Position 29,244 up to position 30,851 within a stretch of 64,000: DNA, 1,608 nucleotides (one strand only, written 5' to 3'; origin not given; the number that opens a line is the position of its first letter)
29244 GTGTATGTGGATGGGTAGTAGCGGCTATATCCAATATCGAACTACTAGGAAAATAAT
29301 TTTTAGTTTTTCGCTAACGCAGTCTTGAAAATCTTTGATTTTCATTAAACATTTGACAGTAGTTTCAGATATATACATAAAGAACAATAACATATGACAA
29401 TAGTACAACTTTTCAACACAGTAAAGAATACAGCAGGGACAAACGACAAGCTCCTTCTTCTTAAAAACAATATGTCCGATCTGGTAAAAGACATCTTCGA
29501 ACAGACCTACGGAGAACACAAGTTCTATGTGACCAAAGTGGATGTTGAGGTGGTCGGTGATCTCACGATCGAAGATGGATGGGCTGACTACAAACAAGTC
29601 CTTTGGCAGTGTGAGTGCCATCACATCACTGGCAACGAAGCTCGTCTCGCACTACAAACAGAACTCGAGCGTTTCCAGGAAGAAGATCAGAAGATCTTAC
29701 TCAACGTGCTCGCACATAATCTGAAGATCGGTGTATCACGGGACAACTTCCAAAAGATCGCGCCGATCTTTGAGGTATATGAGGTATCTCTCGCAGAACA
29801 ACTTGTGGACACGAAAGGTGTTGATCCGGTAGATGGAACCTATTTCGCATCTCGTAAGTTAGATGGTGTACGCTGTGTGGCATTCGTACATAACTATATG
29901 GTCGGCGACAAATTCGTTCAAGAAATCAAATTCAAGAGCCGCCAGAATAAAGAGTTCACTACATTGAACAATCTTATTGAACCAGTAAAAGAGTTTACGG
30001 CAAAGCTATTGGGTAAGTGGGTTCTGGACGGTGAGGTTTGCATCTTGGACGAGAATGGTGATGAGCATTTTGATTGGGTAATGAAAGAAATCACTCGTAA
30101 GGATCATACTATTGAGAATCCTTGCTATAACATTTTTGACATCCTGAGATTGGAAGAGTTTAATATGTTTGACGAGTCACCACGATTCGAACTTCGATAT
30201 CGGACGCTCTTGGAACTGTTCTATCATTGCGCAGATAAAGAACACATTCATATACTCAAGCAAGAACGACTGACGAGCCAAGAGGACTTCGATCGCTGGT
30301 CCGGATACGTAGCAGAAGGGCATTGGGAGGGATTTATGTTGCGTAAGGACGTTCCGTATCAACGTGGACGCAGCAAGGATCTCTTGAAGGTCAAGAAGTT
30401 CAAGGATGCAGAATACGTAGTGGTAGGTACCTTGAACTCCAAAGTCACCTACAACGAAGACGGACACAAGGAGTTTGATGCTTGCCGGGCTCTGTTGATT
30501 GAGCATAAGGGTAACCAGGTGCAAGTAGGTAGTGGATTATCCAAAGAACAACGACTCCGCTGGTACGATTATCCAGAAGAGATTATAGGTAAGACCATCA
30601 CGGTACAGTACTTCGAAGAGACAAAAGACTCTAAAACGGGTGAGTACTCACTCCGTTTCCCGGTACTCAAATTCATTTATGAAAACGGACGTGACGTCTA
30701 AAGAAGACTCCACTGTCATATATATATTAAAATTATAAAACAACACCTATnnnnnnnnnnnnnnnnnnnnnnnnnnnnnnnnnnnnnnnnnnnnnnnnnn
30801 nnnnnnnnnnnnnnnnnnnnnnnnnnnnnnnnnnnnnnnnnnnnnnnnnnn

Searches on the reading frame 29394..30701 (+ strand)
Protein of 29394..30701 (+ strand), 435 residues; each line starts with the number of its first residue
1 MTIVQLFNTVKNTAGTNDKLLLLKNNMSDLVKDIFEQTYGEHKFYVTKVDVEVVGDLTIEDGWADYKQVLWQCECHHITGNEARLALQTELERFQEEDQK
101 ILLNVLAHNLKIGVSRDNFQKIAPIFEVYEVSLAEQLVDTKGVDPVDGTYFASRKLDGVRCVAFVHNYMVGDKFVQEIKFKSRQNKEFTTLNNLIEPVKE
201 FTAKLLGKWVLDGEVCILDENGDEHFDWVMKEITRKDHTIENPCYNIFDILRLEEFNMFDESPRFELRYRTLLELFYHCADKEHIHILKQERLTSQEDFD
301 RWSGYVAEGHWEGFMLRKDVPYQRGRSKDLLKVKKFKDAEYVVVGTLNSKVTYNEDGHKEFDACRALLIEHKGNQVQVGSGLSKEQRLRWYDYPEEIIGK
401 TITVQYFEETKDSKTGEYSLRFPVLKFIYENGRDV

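Call 10: search_protein_families(library=phrogs, proteins=[window:29394-30701:+])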
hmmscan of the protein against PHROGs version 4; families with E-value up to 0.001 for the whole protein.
window:29394-30701:+ (435 aa): 1 family
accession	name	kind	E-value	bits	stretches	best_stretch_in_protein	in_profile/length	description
phrog_114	-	DNA, RNA and nucleotide metabolism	3.4e-68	231.7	1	1-426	89-495/634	ATP-dependent DNA ligase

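Call 15: search_dna_similar(query=window:29394-30701:+, collection=phages, mode=protein, max_rows=15)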
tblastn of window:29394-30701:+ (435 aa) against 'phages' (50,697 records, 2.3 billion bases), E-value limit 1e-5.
Records with a match: 248; places in all: 248; records where one place covers at least 80% of the query: 138.
Best place of each record, by identity: <60% 248.
By first word of the organism name: Bacillus 67; Vibrio 37; Erwinia 35; Pseudomonas 12; Enterococcus 12; Aeromonas 10; Sinorhizobium 7; Salmonella 6; Fusobacterium 5; Serratia 5; and 29 more.
By host as written in the record: - 42; Erwinia amylovora 14; Bacillus anthracis Sterne 10; Bacillus subtilis 9; Bacillus subtilis BEST7003 9; Bacillus cereus 8; Pseudomonas aeruginosa 8; Bacillus anthracis 7; and 89 more.
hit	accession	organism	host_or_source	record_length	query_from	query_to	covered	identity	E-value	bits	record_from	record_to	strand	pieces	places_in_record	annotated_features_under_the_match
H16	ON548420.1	Bacillus phage vB_BanS-Thrax4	Bacillus anthracis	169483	1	428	98%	30.8%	3e-35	144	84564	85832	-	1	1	DNA ligase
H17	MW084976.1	Bacillus phage Kirov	Bacillus cereus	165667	3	428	98%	29.9%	4e-32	135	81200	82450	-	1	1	ATP-dependent DNA ligase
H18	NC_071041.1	Bacillus phage Kirov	Bacillus cereus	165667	3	428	98%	29.9%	4e-32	135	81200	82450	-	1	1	ATP-dependent DNA ligase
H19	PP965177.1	Bacillus phage KoopaTroopa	Bacillus thuringiensis serovar kurstaki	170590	3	431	99%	29.1%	7e-29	125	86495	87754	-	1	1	DNA ligase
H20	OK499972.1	Bacillus phage vB_BanS_Chewbecca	Bacillus anthracis Sterne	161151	3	432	99%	28.9%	2e-28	124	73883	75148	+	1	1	DNA ligase, ATP-dependent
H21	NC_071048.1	Bacillus phage vB_BanS_Chewbecca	Bacillus anthracis Sterne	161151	3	432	99%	28.9%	2e-28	124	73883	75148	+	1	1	DNA ligase, ATP-dependent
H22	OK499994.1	Bacillus phage vB_BanS_Skywalker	Bacillus anthracis Sterne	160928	3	432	99%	28.9%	2e-28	124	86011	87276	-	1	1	ATP-dependent DNA ligase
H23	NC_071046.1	Bacillus phage vB_BanS_Skywalker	Bacillus anthracis Sterne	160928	3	432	99%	28.9%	2e-28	124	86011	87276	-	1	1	ATP-dependent DNA ligase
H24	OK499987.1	Bacillus phage vB_BanS_MrDarsey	Bacillus anthracis Sterne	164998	3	432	99%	28.9%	2e-28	124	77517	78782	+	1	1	DNA ligase, ATP-dependent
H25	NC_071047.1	Bacillus phage vB_BanS_MrDarsey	Bacillus anthracis Sterne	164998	3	432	99%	28.9%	2e-28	124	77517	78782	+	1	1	DNA ligase, ATP-dependent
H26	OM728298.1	Bacillus phage vB_BsuM-Goe16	Bacillus subtilis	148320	3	426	97%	28.3%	3e-25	114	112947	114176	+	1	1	lig: DNA ligase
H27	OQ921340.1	Bacillus phage SPO1L5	Bacillus subtilis BEST7003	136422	6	426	97%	28.0%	5e-24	111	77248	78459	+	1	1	hypothetical protein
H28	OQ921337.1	Bacillus phage SPO1L2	Bacillus subtilis BEST7003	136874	6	426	97%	27.8%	1e-25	115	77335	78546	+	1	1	hypothetical protein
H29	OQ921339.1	Bacillus phage SPO1L4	Bacillus subtilis BEST7003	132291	6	426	97%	27.8%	8e-25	113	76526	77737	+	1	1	hypothetical protein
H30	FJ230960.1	Bacillus phage SPO1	Bacillus subtilis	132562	6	426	97%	27.8%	8e-25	113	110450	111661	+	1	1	32.95: gp32.95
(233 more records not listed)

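Call 21: find_related_loci(query=window:29394-30701:+, collection=viral_contigs, flank=10000)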
Query window:29394-30701:+ (435 aa) in viral_contigs; peptide patterns used: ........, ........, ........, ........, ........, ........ (x = any residue, [..] = any of these).
2 stretches matched a pattern, but none encodes a relative of the query by tblastn (E <= 1e-3).

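Call 23: find_encoding_contigs(protein=window:29394-30701:+, flank=10000, max_places=10)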
Protein window:29394-30701:+ (435 aa): 2 contigs read that carry it; 1 place shown.
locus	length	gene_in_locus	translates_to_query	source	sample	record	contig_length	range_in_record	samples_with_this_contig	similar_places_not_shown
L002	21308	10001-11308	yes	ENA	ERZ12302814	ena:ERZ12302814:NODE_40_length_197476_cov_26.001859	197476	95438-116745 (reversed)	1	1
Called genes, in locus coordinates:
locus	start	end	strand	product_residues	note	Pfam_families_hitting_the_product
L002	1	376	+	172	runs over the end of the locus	PF18143:HAD_SAK_2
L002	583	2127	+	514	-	-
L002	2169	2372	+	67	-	-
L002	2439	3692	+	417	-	-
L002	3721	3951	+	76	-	-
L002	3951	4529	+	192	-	-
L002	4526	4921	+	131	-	-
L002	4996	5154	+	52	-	-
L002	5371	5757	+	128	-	-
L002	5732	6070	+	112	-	-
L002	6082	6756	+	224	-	-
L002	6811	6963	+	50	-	-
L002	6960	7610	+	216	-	-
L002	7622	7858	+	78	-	-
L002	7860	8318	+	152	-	-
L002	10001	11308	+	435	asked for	PF01068:DNA_ligase_A_M, PF01331:mRNA_cap_enzyme (weak), PF14743:DNA_ligase_OB_2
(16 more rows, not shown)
